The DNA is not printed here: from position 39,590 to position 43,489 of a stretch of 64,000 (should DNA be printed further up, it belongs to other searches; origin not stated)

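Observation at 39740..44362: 1540-aa single-gene nuclease / P-loop / HEAT-repeat protein: candidate uncharacterised STAND (Avs-like) defence sensor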

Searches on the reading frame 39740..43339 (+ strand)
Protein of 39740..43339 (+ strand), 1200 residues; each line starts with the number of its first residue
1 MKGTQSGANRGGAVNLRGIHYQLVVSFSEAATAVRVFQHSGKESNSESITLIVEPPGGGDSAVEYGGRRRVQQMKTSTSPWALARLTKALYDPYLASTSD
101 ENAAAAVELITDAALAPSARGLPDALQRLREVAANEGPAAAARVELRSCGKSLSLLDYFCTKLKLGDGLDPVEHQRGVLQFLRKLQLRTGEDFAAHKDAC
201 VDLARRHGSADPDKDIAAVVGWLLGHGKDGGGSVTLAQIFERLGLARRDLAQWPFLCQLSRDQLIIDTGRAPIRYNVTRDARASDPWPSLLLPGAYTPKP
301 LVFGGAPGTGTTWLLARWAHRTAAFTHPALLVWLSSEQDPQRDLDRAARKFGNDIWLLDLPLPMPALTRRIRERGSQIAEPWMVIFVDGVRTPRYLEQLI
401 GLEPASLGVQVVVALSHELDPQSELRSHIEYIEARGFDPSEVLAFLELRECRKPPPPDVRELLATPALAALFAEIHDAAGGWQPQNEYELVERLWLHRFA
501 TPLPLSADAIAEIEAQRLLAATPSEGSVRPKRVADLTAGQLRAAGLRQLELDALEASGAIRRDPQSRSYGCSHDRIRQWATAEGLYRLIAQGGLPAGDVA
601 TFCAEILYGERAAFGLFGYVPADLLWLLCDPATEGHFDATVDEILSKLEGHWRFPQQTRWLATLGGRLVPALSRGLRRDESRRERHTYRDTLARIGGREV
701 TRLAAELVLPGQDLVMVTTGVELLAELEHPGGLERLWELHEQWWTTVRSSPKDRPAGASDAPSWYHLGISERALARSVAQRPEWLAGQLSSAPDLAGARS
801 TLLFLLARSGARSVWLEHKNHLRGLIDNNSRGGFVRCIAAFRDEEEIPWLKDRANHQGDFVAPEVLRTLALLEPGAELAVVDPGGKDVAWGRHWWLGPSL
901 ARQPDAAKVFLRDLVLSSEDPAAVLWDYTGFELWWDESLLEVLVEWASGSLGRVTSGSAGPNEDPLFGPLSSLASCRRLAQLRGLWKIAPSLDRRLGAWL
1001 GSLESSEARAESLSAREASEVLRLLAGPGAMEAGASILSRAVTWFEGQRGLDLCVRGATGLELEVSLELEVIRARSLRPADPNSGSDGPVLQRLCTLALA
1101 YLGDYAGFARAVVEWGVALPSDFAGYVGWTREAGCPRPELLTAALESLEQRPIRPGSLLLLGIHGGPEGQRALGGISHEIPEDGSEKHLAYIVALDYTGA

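Call 28: search_protein_representatives(protein=window:39740-43339:+)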
Query: 1200 residues. Proteins with E-value up to 0.001 (for the whole library): 331; up to 1e-10: 257; up to 1e-30: 111. The best 150 are listed.
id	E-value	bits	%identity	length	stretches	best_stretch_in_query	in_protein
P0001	0.0e+00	2402.6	91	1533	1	1-1200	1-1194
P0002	4.5e-247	839.5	42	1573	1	4-1199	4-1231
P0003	3.7e-238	810.0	42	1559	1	5-1199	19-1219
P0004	8.3e-141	487.5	35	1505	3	280-736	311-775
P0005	5.0e-98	345.8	32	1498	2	171-1197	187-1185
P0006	3.8e-78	280.0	29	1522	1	45-1199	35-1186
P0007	1.9e-62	228.0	29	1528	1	8-1196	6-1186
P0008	3.3e-58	214.0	30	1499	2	218-979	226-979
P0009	4.8e-57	210.1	29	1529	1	9-1120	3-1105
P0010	7.0e-57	209.5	27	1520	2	207-1168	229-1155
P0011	2.6e-56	207.7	29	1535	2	217-1195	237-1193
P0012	1.3e-54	202.1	33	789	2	196-748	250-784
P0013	3.8e-54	200.5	30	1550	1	9-1163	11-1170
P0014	5.6e-53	196.6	29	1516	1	9-1195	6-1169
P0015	1.2e-50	188.9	30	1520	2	219-915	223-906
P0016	3.5e-49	184.1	28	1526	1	10-1184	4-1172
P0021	6.5e-47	176.5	27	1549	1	9-1195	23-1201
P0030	6.9e-45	169.8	26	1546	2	211-1164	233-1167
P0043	9.1e-42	159.5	25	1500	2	302-1040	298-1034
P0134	5.6e-28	113.8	24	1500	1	8-1175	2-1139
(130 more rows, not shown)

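Call 53: find_related_loci(query=A7, collection=metagenome_contigs, flank=10000)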
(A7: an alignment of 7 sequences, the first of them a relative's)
Query A7 (1499 aa) in metagenome_contigs; peptide patterns used: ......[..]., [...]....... (x = any residue, [..] = any of these).
173 stretches matched a pattern; 80 encode a relative of the query (tblastn E <= 1e-3); 79 distinct loci.
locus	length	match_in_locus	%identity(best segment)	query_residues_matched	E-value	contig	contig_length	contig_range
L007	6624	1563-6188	48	1-1497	0e+0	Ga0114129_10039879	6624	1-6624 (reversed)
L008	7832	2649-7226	33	1-1493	0e+0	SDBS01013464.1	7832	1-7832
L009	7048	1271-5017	35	281-1493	0e+0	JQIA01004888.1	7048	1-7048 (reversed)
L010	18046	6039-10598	33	1-1492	0e+0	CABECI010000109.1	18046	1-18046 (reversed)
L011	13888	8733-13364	34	4-1493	0e+0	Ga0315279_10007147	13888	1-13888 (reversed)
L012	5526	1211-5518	35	1-1449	0e+0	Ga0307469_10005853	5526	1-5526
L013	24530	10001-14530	30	1-1495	0e+0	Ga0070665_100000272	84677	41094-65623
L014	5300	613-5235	34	5-1494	0e+0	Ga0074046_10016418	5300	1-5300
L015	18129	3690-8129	32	5-1446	0e+0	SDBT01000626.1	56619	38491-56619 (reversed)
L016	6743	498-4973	31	3-1446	4e-177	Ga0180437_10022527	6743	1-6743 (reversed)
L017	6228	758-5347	30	3-1490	6e-170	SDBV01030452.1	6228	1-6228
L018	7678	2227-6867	30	1-1499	4e-165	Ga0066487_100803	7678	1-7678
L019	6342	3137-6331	35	5-1066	7e-161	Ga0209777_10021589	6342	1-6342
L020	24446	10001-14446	35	1-1496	0e+0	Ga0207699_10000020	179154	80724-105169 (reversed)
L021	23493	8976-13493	30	5-1488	2e-155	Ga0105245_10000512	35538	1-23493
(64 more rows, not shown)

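Call 80: search_protein_families(library=ncbifam, proteins=[L013:16662-21305:-], max_evalue=0.01)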
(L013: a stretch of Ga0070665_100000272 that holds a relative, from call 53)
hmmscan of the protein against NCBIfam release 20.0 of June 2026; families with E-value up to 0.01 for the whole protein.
L013:16662-21305:- (1548 aa): 2 families
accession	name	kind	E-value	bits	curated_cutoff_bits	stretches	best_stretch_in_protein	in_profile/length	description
NF008730.0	PRK11750.1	equivalog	0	1690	1047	1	14-1520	3-1466/1490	glutamate synthase large subunit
TIGR03122.1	one_C_dehyd_C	equivalog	9.2e-06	25.1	130.65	1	1346-1474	101-225/260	formylmethanofuran dehydrogenase subunit C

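Call 83: list_cluster_members(proteins=[P0002, P0003, P0004, P0005, P0007, P0009, P0013, P0016, P0021, P0030])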
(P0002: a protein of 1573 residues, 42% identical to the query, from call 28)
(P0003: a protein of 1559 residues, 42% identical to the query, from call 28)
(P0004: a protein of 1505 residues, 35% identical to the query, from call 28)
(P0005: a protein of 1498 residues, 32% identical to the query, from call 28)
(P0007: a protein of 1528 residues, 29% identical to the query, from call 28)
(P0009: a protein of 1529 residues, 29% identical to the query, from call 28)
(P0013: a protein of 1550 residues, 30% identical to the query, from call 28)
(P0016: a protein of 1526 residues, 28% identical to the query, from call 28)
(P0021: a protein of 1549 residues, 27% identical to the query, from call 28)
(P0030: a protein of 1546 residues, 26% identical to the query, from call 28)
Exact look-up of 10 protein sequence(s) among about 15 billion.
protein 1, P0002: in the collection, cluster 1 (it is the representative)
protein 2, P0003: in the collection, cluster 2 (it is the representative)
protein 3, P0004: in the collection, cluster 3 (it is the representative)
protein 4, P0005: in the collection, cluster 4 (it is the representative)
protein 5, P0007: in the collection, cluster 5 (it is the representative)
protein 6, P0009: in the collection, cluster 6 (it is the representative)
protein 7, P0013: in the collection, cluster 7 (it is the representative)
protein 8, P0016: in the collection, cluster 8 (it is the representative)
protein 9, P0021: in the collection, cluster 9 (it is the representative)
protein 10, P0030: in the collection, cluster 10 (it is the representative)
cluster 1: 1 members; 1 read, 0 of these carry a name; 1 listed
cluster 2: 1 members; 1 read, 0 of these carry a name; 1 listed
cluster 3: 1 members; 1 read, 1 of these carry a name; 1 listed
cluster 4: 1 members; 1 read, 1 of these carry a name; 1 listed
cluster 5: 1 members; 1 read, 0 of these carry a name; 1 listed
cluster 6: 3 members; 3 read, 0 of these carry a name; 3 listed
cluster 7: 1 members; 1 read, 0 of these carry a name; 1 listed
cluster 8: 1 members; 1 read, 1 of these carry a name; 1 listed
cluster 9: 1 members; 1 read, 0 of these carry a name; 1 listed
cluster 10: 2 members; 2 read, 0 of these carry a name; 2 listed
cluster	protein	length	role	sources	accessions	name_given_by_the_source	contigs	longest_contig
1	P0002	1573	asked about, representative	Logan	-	-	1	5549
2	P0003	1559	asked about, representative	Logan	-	-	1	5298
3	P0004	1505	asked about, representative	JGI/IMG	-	hypothetical protein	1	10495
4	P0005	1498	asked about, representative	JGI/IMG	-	hypothetical protein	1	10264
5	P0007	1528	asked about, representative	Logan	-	-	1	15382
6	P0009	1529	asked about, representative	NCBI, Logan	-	-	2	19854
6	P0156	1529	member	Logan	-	-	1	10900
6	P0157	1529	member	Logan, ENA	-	-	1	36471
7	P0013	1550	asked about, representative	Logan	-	-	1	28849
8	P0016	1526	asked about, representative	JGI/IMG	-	hypothetical protein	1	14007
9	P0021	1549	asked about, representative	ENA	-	-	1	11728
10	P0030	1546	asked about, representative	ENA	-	-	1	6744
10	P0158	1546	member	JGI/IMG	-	-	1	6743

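Call 86: find_related_loci(query=A7, collection=viral_contigs, flank=10000)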
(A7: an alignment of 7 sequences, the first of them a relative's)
Query A7 (1499 aa) in viral_contigs; peptide patterns used: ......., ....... (x = any residue, [..] = any of these).
53 stretches matched a pattern, but none encodes a relative of the query by tblastn (E <= 1e-3).
